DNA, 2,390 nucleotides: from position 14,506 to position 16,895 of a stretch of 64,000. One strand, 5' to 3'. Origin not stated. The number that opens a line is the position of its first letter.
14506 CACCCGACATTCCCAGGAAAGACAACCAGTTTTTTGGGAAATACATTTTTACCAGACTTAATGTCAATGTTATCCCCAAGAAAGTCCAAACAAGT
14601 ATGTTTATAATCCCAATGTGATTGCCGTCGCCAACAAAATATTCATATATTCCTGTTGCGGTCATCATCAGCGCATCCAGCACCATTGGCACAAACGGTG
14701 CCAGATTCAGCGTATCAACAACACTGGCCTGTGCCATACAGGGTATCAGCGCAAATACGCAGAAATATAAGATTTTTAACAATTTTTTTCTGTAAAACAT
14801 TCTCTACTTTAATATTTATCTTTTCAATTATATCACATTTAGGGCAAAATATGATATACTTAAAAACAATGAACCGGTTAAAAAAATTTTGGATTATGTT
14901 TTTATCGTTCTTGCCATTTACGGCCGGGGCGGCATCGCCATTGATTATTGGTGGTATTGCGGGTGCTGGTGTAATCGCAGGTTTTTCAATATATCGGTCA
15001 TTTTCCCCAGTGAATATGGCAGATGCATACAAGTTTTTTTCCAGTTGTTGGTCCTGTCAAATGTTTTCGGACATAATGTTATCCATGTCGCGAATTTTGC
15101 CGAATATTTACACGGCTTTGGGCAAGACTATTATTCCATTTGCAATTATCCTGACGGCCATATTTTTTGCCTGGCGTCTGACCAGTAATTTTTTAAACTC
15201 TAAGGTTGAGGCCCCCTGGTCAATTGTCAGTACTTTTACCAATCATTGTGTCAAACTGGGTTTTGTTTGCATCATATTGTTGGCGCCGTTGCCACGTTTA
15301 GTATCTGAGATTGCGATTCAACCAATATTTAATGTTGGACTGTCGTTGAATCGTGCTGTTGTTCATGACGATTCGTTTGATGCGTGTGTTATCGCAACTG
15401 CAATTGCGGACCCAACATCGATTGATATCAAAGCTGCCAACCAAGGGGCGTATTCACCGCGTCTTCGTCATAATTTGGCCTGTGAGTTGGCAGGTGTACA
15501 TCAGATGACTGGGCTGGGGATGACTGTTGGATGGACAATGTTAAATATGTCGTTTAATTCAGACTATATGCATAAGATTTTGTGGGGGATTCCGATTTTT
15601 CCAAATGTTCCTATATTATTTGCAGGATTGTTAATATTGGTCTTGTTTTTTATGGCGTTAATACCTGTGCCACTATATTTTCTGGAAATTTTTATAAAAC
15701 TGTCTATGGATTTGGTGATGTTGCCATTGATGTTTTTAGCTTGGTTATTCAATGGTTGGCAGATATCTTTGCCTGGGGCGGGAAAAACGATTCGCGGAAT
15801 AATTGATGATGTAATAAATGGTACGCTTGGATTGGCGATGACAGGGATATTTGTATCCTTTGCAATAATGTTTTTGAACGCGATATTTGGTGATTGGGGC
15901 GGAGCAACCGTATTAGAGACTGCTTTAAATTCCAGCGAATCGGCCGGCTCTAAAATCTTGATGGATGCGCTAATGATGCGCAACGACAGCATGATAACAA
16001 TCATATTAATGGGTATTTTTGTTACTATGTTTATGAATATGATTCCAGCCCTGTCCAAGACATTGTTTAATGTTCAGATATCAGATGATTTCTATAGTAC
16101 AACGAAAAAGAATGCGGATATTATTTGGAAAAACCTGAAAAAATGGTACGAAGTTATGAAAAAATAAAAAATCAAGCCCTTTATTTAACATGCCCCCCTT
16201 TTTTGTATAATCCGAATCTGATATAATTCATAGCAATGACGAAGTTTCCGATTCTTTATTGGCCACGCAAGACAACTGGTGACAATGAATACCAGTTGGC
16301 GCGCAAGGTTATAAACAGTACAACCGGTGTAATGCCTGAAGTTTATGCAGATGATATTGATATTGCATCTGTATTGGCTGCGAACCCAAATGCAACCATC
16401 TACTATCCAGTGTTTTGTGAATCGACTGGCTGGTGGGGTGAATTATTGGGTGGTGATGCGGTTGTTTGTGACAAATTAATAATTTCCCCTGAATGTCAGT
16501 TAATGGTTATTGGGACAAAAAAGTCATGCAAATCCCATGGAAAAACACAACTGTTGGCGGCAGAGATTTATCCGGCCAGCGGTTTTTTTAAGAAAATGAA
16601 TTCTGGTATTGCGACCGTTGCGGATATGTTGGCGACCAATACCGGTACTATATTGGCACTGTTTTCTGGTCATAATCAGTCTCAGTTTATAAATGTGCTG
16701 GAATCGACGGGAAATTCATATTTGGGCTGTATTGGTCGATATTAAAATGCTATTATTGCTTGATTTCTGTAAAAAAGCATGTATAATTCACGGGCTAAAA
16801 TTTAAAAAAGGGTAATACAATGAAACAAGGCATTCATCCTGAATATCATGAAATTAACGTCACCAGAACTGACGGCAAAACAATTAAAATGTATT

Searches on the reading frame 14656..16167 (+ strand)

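Call 7: search_protein_families(library=pfam, proteins=[window:14656-16167:+], max_evalue=0.01)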
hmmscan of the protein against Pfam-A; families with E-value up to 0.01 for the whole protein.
window:14656-16167:+ (503 aa): 0 families

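Call 11: search_protein_families(library=ncbifam, proteins=[window:14845-16167:+], max_evalue=1)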
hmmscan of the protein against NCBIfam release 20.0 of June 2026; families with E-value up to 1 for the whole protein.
window:14845-16167:+ (440 aa): 1 family
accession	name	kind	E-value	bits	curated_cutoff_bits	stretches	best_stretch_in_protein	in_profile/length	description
NF004872.0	PRK06231.1-2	equivalog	0.56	10.2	304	1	81-122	38-79/198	F0F1 ATP synthase subunit B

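Call 12: search_protein_families(library=pfam, proteins=[window:14845-16167:+], max_evalue=10)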
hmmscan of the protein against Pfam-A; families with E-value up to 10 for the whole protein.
window:14845-16167:+ (440 aa): 0 families

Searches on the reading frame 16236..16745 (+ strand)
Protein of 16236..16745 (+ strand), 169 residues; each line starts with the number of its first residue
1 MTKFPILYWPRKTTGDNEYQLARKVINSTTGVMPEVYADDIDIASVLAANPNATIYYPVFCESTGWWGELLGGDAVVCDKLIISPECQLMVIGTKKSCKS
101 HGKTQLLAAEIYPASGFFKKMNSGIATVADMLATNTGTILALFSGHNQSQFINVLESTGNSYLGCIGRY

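Call 7: search_protein_families(library=pfam, proteins=[window:16236-16745:+], max_evalue=0.01)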
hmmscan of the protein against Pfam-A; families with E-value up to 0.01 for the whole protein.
window:16236-16745:+ (169 aa): 0 families

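Call 12: search_protein_families(library=pfam, proteins=[window:16236-16745:+], max_evalue=10)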
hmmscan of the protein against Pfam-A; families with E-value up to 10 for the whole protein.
window:16236-16745:+ (169 aa): 0 families

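Call 40: search_protein_families(library=phrogs, proteins=[window:16236-16745:+], max_evalue=0.1)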
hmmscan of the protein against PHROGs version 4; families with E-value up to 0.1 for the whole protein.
window:16236-16745:+ (169 aa): 1 family
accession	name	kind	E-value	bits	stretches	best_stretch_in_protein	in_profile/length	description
phrog_34558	-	unknown function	0.077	13.9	0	62-73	34-45/58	-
